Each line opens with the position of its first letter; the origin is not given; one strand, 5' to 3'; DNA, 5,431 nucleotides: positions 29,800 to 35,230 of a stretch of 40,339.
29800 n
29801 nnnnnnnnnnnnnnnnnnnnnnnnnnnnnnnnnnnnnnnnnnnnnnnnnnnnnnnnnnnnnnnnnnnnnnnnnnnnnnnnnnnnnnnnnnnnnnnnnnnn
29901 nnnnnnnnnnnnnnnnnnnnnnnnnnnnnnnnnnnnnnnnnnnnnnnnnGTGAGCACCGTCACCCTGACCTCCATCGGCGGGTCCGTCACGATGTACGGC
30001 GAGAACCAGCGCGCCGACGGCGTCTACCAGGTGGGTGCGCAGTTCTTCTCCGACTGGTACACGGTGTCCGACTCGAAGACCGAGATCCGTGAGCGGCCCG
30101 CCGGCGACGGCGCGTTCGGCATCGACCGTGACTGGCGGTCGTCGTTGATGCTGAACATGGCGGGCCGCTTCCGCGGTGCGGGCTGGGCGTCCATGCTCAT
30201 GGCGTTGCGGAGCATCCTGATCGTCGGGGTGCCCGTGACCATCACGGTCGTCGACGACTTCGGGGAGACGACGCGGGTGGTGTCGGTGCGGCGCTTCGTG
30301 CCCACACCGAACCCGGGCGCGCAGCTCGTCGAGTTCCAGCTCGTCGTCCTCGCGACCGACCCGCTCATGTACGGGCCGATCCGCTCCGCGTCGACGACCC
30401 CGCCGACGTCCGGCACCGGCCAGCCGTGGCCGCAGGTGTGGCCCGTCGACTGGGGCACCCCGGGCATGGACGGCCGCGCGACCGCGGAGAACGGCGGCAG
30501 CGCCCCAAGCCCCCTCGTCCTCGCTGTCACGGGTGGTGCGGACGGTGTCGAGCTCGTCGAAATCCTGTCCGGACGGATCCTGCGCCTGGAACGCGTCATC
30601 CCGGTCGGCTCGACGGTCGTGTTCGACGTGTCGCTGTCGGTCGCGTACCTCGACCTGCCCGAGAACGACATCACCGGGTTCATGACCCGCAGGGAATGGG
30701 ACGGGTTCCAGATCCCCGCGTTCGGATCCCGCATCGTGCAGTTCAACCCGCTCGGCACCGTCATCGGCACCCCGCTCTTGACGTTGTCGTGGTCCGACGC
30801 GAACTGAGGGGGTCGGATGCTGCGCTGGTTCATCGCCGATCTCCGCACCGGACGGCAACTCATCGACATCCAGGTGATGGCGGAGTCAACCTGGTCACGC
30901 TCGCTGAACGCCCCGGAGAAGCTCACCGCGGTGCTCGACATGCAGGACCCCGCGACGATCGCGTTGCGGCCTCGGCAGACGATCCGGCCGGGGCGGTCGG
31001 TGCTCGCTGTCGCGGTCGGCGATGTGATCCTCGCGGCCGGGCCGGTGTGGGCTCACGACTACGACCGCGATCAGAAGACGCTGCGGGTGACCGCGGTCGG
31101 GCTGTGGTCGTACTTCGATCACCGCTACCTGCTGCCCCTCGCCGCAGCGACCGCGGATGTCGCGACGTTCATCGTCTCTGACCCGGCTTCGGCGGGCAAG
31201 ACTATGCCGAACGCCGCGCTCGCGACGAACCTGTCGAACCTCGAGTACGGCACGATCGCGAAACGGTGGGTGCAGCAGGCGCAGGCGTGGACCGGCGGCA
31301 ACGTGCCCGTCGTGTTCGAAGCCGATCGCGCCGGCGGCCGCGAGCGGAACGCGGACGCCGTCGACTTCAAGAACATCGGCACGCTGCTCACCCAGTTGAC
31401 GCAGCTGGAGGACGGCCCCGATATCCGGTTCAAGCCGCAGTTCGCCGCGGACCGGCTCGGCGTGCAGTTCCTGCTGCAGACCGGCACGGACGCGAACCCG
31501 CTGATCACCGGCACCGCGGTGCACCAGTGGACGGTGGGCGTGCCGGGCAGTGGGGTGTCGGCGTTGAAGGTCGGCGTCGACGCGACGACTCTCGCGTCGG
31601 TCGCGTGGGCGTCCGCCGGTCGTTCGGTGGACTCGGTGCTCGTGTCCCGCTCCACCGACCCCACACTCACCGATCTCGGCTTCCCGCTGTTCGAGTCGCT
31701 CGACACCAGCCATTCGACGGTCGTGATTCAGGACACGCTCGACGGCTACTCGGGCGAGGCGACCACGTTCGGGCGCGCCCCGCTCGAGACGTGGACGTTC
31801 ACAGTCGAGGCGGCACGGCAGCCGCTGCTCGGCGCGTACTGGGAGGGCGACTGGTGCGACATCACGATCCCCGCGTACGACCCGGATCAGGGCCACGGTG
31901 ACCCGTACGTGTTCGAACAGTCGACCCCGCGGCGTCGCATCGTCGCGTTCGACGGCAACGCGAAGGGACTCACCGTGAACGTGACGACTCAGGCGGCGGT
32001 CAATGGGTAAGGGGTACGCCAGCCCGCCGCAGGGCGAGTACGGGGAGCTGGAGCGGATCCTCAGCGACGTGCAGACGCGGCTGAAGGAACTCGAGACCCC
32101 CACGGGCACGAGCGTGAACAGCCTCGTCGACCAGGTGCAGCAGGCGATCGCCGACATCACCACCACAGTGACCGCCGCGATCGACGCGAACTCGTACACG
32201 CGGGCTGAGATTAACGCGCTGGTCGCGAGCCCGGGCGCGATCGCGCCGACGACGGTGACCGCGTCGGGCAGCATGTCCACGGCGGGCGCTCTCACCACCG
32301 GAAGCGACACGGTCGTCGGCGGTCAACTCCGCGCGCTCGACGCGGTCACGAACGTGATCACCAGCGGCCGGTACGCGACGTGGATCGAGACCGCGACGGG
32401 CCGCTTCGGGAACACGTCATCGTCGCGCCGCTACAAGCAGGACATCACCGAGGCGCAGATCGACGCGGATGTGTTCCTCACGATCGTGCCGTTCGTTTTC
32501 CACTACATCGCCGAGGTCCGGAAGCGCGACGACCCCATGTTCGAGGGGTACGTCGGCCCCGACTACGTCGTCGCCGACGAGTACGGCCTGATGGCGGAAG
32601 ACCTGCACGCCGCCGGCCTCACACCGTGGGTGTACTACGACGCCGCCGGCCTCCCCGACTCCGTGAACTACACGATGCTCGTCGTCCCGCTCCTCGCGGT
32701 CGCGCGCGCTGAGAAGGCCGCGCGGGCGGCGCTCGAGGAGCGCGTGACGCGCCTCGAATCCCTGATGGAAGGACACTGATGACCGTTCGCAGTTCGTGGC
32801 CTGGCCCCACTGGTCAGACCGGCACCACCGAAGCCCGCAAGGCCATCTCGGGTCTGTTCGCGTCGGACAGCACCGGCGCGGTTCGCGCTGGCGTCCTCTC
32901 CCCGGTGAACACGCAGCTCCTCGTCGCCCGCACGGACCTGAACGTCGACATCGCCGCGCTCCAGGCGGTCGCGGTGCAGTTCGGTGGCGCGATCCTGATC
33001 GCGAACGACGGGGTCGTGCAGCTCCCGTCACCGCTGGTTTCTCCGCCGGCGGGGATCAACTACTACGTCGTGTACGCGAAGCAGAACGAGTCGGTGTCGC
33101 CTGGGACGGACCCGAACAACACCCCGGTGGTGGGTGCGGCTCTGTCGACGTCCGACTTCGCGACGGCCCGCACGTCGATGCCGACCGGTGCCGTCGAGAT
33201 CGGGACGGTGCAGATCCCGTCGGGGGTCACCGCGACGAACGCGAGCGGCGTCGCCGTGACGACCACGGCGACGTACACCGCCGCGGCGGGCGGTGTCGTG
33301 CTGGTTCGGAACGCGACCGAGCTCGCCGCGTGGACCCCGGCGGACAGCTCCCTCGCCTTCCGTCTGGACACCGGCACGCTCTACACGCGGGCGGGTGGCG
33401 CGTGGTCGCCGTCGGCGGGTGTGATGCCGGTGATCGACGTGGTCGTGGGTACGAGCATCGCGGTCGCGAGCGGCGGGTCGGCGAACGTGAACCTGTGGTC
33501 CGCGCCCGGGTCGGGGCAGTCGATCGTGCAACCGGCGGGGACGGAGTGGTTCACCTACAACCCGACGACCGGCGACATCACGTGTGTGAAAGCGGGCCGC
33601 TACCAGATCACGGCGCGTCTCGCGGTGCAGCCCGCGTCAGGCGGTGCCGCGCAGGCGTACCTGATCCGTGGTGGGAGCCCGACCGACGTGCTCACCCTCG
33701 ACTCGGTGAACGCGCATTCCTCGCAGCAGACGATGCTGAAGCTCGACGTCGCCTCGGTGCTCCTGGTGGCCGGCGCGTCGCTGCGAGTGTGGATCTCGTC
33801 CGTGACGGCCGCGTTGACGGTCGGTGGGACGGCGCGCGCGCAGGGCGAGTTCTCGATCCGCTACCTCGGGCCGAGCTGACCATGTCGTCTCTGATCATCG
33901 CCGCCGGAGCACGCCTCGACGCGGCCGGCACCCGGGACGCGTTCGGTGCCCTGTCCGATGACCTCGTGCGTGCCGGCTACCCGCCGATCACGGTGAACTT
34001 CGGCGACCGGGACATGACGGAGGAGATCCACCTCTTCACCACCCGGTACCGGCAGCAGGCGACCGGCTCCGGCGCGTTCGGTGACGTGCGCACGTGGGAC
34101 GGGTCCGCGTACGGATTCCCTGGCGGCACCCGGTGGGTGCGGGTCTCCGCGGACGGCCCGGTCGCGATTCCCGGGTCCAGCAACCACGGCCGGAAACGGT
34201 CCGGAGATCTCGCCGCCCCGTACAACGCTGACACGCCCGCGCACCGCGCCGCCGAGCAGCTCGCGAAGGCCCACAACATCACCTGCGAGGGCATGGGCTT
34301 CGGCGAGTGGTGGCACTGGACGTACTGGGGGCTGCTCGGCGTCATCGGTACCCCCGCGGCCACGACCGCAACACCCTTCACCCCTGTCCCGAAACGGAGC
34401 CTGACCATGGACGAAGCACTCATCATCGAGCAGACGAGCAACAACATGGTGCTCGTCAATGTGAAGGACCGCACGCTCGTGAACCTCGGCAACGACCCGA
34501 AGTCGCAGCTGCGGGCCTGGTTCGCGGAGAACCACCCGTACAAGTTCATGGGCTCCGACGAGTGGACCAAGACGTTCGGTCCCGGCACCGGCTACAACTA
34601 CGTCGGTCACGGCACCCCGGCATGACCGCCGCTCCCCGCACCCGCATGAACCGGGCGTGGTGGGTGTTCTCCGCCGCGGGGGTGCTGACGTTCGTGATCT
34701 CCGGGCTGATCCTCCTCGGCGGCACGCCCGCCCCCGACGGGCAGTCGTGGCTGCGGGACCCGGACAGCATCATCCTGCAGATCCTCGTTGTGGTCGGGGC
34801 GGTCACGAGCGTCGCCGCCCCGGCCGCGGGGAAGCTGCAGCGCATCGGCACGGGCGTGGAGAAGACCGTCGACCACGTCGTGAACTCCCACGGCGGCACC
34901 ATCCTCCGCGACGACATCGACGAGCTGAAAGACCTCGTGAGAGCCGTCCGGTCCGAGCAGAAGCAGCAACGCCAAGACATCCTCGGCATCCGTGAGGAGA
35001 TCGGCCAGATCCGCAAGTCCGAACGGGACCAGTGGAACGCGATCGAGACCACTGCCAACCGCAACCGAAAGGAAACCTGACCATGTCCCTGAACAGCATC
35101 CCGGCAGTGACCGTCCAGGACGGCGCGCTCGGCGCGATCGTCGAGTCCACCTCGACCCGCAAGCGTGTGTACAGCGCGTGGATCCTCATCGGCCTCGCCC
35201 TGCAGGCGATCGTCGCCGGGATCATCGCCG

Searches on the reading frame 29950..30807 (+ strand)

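Call 89: search_protein_families(library=phrogs, proteins=[window:29950-30807:+], max_evalue=0.001)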
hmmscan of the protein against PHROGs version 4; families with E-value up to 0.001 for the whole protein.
window:29950-30807:+ (285 aa): 2 families
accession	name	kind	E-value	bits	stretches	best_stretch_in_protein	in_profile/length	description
phrog_5577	-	tail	6.8e-22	79.2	1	10-262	10-275/295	minor tail protein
phrog_5360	-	tail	5.1e-07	30.2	1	17-228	19-241/292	minor tail protein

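Call 90: search_protein_families(library=pfam, proteins=[window:29950-30807:+], max_evalue=0.01)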
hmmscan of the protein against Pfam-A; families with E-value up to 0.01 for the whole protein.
window:29950-30807:+ (285 aa): 0 families

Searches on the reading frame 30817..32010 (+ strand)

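Call 89: search_protein_families(library=phrogs, proteins=[window:30817-32010:+], max_evalue=0.001)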
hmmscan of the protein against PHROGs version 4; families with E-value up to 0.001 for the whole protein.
window:30817-32010:+ (397 aa): 1 family
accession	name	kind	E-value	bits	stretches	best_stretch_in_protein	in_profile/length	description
phrog_1885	-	tail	2e-57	195.9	1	1-394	14-378/1033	minor tail protein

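Call 90: search_protein_families(library=pfam, proteins=[window:30817-32010:+], max_evalue=0.01)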
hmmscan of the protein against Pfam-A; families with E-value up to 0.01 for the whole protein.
window:30817-32010:+ (397 aa): 0 families

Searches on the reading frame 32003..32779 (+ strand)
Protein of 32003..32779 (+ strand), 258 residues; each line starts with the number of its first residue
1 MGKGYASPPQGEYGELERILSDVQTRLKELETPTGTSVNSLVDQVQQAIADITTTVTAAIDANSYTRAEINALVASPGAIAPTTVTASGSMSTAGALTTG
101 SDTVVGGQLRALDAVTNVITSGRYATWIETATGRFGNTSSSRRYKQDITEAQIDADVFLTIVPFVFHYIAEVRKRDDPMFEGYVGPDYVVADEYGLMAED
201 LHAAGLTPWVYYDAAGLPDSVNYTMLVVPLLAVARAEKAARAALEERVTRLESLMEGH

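Call 89: search_protein_families(library=phrogs, proteins=[window:32003-32779:+], max_evalue=0.001)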
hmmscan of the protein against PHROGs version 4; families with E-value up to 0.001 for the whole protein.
window:32003-32779:+ (258 aa): 4 families
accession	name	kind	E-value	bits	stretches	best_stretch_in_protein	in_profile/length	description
phrog_1330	-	tail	2.3e-08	33.4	1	124-253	1226-1352/1361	tail protein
phrog_5231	-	unknown function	5.2e-07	29.5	1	116-247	484-612/618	-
phrog_5413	-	tail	5.5e-05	23.5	1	76-225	135-293/334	minor tail protein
phrog_1786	-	head and packaging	0.00016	20.7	1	129-247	1129-1242/1246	minor head protein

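Call 90: search_protein_families(library=pfam, proteins=[window:32003-32779:+], max_evalue=0.01)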
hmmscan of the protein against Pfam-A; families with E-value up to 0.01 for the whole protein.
window:32003-32779:+ (258 aa): 1 family
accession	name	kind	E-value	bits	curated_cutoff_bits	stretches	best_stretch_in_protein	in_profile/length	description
PF20572.3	DUF6781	-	0.0049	17.2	27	0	14-74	139-200/213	Family of unknown function (DUF6781)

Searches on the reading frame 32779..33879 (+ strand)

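Call 89: search_protein_families(library=phrogs, proteins=[window:32779-33879:+], max_evalue=0.001)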
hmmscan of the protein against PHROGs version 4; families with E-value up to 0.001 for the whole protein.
window:32779-33879:+ (366 aa): 1 family
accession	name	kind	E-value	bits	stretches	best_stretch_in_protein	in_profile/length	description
phrog_3398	-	head and packaging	6.9e-14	52.9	1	1-315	1-325/359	virion structural protein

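Call 90: search_protein_families(library=pfam, proteins=[window:32779-33879:+], max_evalue=0.01)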
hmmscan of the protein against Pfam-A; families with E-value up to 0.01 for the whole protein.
window:32779-33879:+ (366 aa): 0 families

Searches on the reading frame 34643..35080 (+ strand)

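Call 89: search_protein_families(library=phrogs, proteins=[window:34643-35080:+], max_evalue=0.001)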
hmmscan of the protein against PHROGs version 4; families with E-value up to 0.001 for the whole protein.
window:34643-35080:+ (145 aa): 3 families
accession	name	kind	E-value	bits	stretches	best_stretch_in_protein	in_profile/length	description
phrog_404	-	tail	6.7e-15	56.2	1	43-135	21-111/118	minor tail protein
phrog_3534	-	unknown function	1.1e-09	39.3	1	51-128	26-102/117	-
phrog_17321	-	unknown function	0.00039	18.9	1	33-123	61-149/1484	-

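Call 90: search_protein_families(library=pfam, proteins=[window:34643-35080:+], max_evalue=0.01)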
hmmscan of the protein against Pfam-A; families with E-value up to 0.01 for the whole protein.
window:34643-35080:+ (145 aa): 0 families
